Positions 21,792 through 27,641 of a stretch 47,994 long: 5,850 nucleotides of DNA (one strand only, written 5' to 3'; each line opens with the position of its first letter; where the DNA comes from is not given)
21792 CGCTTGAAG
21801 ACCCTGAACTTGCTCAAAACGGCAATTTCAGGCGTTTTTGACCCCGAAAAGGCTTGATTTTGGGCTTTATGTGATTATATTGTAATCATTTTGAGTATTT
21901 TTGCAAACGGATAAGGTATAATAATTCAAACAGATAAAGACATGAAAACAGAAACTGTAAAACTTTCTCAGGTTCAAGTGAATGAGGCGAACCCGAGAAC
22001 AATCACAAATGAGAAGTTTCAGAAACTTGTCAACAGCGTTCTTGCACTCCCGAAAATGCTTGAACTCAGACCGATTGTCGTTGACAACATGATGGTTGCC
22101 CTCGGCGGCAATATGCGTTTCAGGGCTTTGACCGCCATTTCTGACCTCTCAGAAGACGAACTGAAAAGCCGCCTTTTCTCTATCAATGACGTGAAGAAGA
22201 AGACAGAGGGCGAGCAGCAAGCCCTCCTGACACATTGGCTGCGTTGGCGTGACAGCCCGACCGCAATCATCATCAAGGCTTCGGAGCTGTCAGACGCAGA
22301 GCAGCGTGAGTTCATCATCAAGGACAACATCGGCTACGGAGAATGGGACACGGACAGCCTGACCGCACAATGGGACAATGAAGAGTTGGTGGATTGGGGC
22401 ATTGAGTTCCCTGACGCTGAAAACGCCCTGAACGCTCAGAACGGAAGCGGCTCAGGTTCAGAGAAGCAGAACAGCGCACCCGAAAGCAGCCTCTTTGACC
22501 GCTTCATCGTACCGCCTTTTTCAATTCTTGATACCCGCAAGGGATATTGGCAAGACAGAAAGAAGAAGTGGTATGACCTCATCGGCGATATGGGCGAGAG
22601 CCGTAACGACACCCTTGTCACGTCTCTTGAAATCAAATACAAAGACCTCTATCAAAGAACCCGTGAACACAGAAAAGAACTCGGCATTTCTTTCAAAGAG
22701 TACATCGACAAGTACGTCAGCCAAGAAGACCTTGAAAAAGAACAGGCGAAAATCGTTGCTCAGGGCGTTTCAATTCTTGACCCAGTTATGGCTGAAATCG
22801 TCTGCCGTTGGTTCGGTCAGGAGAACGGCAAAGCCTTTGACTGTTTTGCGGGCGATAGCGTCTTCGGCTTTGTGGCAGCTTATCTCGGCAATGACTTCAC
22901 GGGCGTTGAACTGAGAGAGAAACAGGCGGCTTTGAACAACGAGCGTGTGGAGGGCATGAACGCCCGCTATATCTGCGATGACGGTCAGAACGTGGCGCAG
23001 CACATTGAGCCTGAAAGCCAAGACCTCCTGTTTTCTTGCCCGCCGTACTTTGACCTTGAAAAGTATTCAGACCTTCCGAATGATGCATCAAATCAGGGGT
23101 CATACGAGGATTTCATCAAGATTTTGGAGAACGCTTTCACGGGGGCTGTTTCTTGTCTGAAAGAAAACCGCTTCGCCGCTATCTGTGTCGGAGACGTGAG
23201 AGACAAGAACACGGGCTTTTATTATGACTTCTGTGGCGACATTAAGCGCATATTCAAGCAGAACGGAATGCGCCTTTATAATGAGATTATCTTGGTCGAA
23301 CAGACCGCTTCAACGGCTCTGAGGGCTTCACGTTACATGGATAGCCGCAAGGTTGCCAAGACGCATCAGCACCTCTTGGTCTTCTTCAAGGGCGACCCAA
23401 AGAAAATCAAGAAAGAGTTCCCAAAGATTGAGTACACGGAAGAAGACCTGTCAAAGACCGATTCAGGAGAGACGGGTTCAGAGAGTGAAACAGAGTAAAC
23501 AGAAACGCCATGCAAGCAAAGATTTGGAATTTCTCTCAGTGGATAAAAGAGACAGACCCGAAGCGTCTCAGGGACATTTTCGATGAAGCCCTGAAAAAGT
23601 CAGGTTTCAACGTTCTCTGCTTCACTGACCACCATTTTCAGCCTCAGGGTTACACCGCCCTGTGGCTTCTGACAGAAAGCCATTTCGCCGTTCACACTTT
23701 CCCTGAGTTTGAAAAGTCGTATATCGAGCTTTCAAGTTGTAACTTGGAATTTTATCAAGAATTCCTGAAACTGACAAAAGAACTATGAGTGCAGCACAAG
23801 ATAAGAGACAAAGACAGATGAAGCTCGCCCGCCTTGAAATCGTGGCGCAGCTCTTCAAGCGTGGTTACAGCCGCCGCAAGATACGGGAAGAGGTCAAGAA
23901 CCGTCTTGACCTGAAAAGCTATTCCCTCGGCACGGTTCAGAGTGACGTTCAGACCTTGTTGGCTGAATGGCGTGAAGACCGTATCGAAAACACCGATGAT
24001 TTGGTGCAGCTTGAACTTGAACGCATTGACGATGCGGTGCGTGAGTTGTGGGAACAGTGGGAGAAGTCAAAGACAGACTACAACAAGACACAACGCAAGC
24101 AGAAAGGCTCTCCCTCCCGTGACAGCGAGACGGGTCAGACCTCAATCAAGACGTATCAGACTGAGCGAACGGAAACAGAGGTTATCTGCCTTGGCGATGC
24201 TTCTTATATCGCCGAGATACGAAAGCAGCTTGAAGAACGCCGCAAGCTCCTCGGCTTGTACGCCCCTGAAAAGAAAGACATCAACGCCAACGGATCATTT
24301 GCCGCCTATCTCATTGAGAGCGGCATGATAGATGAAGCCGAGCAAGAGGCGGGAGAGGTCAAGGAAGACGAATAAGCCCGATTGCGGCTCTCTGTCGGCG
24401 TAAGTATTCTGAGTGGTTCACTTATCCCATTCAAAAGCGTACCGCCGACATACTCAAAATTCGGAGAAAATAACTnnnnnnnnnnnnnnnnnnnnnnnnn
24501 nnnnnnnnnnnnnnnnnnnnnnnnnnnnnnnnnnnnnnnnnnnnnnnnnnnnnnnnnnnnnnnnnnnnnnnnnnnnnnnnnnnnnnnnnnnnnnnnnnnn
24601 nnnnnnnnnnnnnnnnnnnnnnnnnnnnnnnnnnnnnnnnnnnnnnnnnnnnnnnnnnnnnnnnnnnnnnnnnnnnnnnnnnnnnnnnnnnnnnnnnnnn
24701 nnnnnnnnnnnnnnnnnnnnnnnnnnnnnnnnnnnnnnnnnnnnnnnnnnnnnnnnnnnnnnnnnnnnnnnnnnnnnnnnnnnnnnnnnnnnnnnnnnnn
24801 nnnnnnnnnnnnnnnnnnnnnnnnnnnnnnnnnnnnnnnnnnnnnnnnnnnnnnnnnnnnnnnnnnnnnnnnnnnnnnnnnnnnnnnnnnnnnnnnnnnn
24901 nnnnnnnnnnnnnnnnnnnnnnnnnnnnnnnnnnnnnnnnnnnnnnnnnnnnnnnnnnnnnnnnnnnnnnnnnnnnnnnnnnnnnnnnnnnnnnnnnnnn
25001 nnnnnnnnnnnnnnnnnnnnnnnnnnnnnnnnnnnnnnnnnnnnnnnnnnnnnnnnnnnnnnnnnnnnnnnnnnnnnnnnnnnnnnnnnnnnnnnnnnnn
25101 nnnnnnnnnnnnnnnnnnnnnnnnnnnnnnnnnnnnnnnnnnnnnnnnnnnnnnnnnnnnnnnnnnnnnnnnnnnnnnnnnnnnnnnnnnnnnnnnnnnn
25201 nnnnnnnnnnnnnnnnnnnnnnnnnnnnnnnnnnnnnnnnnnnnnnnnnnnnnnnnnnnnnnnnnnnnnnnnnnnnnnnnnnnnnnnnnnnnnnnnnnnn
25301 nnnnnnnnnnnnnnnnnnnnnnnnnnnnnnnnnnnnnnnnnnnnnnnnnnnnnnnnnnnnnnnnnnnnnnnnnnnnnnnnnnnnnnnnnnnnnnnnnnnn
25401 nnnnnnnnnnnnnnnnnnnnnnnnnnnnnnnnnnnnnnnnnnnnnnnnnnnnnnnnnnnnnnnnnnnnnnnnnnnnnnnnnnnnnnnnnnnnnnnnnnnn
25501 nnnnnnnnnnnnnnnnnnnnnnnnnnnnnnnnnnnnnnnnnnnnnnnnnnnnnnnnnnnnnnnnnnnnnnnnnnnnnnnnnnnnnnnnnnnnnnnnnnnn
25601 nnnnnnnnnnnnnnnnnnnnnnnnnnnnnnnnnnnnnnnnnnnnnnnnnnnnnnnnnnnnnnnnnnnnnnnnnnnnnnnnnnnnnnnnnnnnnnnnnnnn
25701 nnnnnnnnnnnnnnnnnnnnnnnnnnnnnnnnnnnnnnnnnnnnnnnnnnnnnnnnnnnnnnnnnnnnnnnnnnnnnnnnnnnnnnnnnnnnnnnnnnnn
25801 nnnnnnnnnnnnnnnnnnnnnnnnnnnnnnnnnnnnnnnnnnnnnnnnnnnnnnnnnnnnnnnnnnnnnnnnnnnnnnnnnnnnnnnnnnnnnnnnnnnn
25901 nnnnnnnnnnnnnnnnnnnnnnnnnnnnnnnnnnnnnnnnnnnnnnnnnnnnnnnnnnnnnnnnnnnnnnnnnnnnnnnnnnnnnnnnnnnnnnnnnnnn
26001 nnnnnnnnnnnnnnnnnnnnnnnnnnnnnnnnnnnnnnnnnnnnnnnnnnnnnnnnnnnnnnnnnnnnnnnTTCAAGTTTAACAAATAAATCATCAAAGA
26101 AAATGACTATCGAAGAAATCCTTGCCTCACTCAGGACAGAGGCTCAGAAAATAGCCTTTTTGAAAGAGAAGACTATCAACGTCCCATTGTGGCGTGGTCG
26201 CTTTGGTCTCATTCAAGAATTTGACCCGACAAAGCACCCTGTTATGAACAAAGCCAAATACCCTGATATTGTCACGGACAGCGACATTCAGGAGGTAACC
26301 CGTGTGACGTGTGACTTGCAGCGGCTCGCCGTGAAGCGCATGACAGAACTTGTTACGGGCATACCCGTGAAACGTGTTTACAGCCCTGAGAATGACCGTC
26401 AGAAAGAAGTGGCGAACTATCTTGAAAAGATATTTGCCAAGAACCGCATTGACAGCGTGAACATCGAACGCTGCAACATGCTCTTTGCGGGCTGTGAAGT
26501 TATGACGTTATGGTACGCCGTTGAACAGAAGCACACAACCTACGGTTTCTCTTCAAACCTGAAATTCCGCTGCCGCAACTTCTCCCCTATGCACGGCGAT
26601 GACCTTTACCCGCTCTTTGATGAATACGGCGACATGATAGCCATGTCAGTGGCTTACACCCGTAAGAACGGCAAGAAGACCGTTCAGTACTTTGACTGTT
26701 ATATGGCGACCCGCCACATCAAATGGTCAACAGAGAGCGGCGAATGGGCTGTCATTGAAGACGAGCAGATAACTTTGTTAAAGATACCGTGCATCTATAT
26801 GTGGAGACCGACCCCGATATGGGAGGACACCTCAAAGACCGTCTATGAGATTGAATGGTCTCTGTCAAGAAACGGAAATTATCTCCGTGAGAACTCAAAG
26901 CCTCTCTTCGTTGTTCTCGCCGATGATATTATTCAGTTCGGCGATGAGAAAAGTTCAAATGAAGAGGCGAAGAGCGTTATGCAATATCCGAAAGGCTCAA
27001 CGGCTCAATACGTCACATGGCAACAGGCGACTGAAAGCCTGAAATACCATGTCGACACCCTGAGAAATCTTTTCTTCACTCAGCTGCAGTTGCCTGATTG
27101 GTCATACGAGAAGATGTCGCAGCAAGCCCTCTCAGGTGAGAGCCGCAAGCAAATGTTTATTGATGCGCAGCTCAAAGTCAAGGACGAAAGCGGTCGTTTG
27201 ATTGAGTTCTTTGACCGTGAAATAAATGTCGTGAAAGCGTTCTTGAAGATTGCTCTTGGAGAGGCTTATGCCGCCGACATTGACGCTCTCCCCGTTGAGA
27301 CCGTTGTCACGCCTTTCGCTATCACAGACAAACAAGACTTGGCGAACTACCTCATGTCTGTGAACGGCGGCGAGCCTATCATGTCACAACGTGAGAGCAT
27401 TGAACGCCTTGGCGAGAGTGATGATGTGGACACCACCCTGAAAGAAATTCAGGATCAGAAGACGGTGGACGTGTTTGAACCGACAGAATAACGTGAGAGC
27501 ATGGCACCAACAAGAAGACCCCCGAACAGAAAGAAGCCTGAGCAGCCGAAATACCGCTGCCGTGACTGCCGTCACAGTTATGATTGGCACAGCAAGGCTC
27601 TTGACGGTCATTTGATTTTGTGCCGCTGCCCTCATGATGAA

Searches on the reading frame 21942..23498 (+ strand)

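Call 10: search_protein_families(library=phrogs, proteins=[window:21942-23498:+])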
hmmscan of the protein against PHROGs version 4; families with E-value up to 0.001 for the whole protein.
window:21942-23498:+ (518 aa): 9 families
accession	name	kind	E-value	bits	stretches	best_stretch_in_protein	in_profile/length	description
phrog_498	-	other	6e-121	406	2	263-516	347-628/633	DNA methyltransferase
phrog_12517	-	unknown function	5.8e-79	266.5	2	234-491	46-309/316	-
phrog_17622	-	unknown function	1.2e-12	48.8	1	113-158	91-136/222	-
phrog_940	-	DNA, RNA and nucleotide metabolism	3.9e-12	47.1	1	2-65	5-65/388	nuclease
phrog_620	-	DNA, RNA and nucleotide metabolism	1.6e-10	42.4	1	1-142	7-110/217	ParB-like partition protein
phrog_15396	-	DNA, RNA and nucleotide metabolism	5.1e-08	34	1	113-213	104-193/258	ParB-like partition nuclease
phrog_8071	-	DNA, RNA and nucleotide metabolism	1.7e-05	25.2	1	1-62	5-63/389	ParB-like partition protein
phrog_9353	-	unknown function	0.00045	21.2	0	2-92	10-97/245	-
phrog_723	-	DNA, RNA and nucleotide metabolism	0.001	19.9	0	2-141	12-116/223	ParB-like partition protein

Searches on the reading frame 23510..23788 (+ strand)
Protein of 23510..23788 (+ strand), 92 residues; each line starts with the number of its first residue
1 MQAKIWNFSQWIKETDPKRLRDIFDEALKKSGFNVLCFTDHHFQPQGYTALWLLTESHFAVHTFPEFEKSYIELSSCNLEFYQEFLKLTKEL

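Call 21: search_protein_families(library=pfam, max_evalue=0.01, proteins=[window:23510-23788:+])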
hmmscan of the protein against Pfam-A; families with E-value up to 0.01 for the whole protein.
window:23510-23788:+ (92 aa): 2 families
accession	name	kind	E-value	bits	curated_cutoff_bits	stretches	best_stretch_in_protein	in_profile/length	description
PF02675.21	AdoMet_dc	-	1.3e-15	58.1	25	1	15-79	15-79/107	S-adenosylmethionine decarboxylase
PF16145.10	DUF4853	-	0.0066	16.9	34.8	1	11-37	58-84/135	Domain of unknown function (DUF4853)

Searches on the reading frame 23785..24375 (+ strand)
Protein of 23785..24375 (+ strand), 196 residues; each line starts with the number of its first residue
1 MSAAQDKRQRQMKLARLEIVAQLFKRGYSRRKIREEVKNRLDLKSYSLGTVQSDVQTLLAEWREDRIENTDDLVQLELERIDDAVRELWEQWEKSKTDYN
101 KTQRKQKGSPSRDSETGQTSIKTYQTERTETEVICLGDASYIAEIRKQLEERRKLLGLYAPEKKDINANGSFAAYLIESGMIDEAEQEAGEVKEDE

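Call 10: search_protein_families(library=phrogs, proteins=[window:23785-24375:+])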
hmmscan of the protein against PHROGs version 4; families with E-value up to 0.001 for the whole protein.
window:23785-24375:+ (196 aa): 1 family
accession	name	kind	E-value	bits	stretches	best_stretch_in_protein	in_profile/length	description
phrog_645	-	DNA, RNA and nucleotide metabolism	3.4e-22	80.5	1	3-187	13-148/196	Rnase E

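Call 21: search_protein_families(library=pfam, max_evalue=0.01, proteins=[window:23785-24375:+])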
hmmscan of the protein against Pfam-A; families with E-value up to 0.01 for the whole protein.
window:23785-24375:+ (196 aa): 0 families

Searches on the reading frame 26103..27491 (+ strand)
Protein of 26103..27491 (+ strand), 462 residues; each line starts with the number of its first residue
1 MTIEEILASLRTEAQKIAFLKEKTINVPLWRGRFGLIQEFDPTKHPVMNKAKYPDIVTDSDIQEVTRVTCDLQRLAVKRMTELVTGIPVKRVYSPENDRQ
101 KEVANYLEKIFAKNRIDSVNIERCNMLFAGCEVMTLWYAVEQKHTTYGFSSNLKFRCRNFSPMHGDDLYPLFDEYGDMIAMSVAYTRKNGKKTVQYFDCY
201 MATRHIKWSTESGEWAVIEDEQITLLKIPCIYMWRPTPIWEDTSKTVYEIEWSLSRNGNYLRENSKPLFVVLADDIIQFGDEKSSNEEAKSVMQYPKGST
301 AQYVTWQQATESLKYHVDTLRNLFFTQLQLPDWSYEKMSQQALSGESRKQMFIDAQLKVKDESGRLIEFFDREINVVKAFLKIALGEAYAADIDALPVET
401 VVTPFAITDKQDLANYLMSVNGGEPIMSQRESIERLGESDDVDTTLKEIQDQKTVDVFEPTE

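Call 21: search_protein_families(library=pfam, max_evalue=0.01, proteins=[window:26103-27491:+])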
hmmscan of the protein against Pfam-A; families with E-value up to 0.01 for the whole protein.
window:26103-27491:+ (462 aa): 1 family
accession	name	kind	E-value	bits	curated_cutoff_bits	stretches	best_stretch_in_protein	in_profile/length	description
PF05133.19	SPP1_portal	-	4.3e-28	98.9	25.5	1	44-453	25-410/416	Phage portal protein, SPP1 Gp6-like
